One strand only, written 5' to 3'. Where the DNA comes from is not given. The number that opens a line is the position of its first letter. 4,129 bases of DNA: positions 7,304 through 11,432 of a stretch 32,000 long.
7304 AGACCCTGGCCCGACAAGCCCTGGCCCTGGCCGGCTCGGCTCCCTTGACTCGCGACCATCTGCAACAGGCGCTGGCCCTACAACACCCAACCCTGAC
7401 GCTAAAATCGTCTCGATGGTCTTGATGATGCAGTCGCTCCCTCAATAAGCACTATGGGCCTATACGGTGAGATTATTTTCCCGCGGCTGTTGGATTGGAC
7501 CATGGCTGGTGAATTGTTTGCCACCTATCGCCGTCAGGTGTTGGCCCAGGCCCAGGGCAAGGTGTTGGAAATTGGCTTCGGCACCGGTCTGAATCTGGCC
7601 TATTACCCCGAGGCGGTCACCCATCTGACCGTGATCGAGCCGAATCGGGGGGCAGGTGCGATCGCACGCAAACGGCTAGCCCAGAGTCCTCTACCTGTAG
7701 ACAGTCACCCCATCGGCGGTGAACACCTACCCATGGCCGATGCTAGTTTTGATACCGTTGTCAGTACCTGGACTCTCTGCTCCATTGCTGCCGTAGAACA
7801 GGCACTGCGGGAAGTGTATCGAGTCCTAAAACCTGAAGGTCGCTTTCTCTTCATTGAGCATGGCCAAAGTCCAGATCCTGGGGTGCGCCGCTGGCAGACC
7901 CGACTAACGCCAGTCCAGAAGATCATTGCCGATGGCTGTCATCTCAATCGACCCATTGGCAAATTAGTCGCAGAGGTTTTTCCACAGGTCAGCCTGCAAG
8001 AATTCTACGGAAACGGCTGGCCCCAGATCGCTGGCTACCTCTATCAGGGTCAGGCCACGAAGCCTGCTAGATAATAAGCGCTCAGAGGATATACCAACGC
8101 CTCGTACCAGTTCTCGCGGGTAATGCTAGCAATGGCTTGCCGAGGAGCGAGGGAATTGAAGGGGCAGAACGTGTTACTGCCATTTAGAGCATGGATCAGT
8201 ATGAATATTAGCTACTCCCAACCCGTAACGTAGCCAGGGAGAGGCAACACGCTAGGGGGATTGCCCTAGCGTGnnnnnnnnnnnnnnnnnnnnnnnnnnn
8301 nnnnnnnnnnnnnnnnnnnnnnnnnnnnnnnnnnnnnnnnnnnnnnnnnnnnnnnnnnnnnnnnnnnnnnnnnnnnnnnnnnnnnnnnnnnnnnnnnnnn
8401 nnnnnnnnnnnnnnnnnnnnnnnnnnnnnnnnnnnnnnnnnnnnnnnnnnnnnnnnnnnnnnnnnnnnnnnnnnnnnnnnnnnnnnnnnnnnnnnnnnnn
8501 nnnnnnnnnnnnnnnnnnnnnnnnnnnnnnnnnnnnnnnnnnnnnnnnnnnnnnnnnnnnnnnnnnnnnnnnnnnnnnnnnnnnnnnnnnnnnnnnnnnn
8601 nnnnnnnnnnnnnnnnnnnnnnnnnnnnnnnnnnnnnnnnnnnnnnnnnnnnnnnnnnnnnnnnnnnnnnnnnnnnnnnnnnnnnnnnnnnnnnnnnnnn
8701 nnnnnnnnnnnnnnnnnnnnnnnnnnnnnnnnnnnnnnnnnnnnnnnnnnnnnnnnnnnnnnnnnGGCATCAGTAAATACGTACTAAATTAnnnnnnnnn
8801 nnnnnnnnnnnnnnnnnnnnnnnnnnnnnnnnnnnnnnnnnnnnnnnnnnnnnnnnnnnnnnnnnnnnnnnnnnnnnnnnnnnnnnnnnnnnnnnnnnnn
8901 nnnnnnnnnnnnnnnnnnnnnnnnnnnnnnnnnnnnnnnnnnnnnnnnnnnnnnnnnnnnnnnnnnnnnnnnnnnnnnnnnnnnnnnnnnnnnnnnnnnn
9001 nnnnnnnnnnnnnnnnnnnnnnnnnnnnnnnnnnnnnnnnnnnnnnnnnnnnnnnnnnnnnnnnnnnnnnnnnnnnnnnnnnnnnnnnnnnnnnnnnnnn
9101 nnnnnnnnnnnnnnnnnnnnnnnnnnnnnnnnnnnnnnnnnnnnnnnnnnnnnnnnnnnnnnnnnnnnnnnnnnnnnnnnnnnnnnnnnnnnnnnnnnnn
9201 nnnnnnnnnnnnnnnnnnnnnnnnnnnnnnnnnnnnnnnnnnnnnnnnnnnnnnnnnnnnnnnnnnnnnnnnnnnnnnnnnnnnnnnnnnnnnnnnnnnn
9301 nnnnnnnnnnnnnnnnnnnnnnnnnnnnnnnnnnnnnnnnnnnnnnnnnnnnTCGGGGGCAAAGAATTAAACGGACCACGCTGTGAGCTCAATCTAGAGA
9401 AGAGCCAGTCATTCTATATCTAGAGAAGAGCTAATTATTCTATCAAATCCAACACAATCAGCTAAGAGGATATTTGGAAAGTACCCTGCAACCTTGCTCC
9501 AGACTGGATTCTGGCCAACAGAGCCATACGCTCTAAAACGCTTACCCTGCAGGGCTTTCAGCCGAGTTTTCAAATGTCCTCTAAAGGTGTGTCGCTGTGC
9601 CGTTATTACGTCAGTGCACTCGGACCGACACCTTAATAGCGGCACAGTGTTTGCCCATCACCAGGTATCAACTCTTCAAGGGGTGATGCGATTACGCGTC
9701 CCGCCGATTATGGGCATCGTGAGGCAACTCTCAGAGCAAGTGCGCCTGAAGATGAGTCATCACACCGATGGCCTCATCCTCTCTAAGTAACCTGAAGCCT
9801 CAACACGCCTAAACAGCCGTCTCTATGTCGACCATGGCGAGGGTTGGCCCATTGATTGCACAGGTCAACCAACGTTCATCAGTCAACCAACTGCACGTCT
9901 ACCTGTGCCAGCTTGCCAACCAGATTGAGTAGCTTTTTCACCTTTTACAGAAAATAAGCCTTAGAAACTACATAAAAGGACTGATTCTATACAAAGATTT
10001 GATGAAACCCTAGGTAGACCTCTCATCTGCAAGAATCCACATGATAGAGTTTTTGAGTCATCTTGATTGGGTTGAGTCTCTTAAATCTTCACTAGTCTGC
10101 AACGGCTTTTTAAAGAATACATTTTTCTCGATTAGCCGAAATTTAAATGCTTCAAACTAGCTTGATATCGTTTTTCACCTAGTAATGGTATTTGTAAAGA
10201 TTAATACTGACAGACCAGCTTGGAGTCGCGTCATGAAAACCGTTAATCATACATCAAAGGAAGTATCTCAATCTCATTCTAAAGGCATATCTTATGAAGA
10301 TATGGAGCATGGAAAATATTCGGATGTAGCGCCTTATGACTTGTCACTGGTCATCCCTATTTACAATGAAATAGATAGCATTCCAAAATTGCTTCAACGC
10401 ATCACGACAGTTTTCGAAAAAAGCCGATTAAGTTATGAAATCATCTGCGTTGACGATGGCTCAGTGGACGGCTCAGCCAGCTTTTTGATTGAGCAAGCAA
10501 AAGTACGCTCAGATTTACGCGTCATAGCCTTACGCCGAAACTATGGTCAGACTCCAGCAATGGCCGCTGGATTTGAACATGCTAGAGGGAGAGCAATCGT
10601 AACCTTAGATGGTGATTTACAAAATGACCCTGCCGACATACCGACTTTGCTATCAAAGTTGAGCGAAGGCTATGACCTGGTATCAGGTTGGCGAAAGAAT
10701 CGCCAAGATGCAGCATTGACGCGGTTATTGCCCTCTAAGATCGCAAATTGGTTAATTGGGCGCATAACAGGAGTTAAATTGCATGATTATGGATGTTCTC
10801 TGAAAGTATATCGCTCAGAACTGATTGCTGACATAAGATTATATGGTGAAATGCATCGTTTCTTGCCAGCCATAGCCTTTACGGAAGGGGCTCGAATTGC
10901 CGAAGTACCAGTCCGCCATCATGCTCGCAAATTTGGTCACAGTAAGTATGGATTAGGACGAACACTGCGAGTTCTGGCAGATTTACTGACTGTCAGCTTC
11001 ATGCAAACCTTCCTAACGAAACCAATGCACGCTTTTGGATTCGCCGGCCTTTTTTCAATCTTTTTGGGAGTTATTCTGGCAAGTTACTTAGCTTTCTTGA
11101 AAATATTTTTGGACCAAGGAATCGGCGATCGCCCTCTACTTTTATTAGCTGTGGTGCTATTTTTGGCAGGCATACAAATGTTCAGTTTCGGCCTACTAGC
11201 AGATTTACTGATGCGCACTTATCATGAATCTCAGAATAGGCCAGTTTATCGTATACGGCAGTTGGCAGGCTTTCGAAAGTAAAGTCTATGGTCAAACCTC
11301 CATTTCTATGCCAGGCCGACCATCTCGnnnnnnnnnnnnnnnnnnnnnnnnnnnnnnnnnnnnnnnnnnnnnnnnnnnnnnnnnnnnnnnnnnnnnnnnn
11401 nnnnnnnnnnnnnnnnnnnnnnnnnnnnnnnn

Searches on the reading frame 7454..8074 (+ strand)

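Call 32: search_protein_families(library=pfam, proteins=[window:7454-8074:+], max_evalue=0.001)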
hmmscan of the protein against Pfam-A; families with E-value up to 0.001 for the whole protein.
window:7454-8074:+ (206 aa): 6 families
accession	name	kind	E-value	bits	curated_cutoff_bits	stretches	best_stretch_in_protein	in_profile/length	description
PF08241.18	Methyltransf_11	-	4.3e-20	72.6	21.2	1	38-133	1-95/95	Methyltransferase domain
PF13649.12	Methyltransf_25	-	1.5e-15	58.1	27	1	37-129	1-97/97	Methyltransferase domain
PF08242.18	Methyltransf_12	-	8.6e-11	42.9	30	1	38-131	1-98/98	Methyltransferase domain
PF13489.12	Methyltransf_23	-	1.8e-10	41.2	27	1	26-147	14-128/164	Methyltransferase domain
PF01209.24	Ubie_methyltran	-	6.5e-08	32.6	20.1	1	81-139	99-157/233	ubiE/COQ5 methyltransferase family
PF13847.12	Methyltransf_31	-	7.2e-08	32.7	27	1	90-144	64-114/145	Methyltransferase domain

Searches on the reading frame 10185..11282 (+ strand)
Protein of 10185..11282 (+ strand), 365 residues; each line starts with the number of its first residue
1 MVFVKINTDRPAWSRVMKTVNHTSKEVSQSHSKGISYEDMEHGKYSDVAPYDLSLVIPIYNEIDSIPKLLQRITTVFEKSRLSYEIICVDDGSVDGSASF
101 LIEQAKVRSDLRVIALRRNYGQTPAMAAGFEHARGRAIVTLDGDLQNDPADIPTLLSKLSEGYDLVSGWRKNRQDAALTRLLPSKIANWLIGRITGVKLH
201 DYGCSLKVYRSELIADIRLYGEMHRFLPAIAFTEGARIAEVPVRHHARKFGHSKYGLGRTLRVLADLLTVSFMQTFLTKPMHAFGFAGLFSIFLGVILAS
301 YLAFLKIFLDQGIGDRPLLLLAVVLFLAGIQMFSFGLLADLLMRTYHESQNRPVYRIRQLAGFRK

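Call 4: search_protein_families(library=pfam, proteins=[window:10185-11282:+], max_evalue=0.01)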
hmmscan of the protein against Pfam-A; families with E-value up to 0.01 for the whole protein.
window:10185-11282:+ (365 aa): 2 families
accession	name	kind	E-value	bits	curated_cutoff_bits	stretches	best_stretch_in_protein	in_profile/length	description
PF00535.33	Glycos_transf_2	-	1.2e-27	97.3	23.3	1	54-216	1-166/168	Glycosyl transferase family 2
PF10111.15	Glyco_tranf_2_2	-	0.0042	17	27.3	1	54-145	1-92/276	Glycosyltransferase like family 2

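Call 5: search_protein_families(library=ncbifam, proteins=[window:10185-11282:+], max_evalue=0.01)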
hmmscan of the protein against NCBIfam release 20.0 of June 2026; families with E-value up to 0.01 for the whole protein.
window:10185-11282:+ (365 aa): 21 families
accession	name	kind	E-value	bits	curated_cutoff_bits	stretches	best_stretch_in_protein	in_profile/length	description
NF007986.1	PRK10714.1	equivalog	3.2e-68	230.1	529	1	53-360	8-311/316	undecaprenyl-phosphate 4-deoxy-4-formamido-L-arabinose transferase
NF047588.1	GlcsyltransPgfSStrep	equivalog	1.2e-41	142.9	500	1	53-358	3-303/308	glycosyltransferase PgfS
TIGR04182.1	glyco_TIGR04182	equivalog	6.2e-23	81.6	325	1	53-350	2-290/293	S-layer glycoprotein N-glycosyltransferase AglJ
NF041875.1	EPS_EpsD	equivalog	8.2e-15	55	370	1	53-152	1-97/325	exopolysaccharide biosynthesis glycosyltransferase EpsD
TIGR03937.1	PgaC_IcaA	equivalog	7.9e-14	51.4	422.3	1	52-160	46-151/407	poly-beta-1,6-N-acetyl-D-glucosamine synthase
NF058614.1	PPMAGASynPpgS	equivalog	8.4e-14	51.5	370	1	52-254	1-205/226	polyprenyl-phospho-N-acetylgalactosaminyl synthase PpgS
NF041391.1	DPhHxTase_Halo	equivalog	6.8e-11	41.5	375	1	59-219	3-155/213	dolichyl-phosphate hexose transferase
TIGR03965.1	mycofact_glyco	equivalog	2.1e-10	40.1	280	1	50-161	73-181/467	mycofactocin biosynthesis glycosyltransferase MftF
NF007482.0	PRK10073.1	equivalog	1.1e-09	37.7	423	1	52-156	7-107/334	glycosyltransferase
TIGR04283.1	glyco_like_mftF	equivalog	4.3e-09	36.3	182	1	53-152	1-89/221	TIGR04283 family arsenosugar biosynthesis glycosyltransferase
NF047683.1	TeichurnBiosyTuaG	equivalog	7.6e-09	35.6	400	1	53-146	8-98/252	teichuronic acid biosynthesis protein TuaG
NF038302.1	EPS_HpsE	equivalog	9.6e-08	31.3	300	1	52-145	2-97/307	hormogonium polysaccharide biosynthesis glycosyltransferase HpsE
NF010496.0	PRK13915.1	equivalog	3.9e-07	29.5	262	1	29-158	13-141/307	glucosyl-3-phosphoglycerate synthase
NF050050.1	ProtGlycPglI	equivalog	6e-07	29.1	500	1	53-174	4-123/306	GalNAc(5)-diNAcBac-PP-undecaprenol beta-1,3-glucosyltransferase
NF050819.1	PolSacchBiosHfsG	equivalog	1.7e-06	27.4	500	1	51-152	12-109/302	polysaccharide biosynthesis protein HfsG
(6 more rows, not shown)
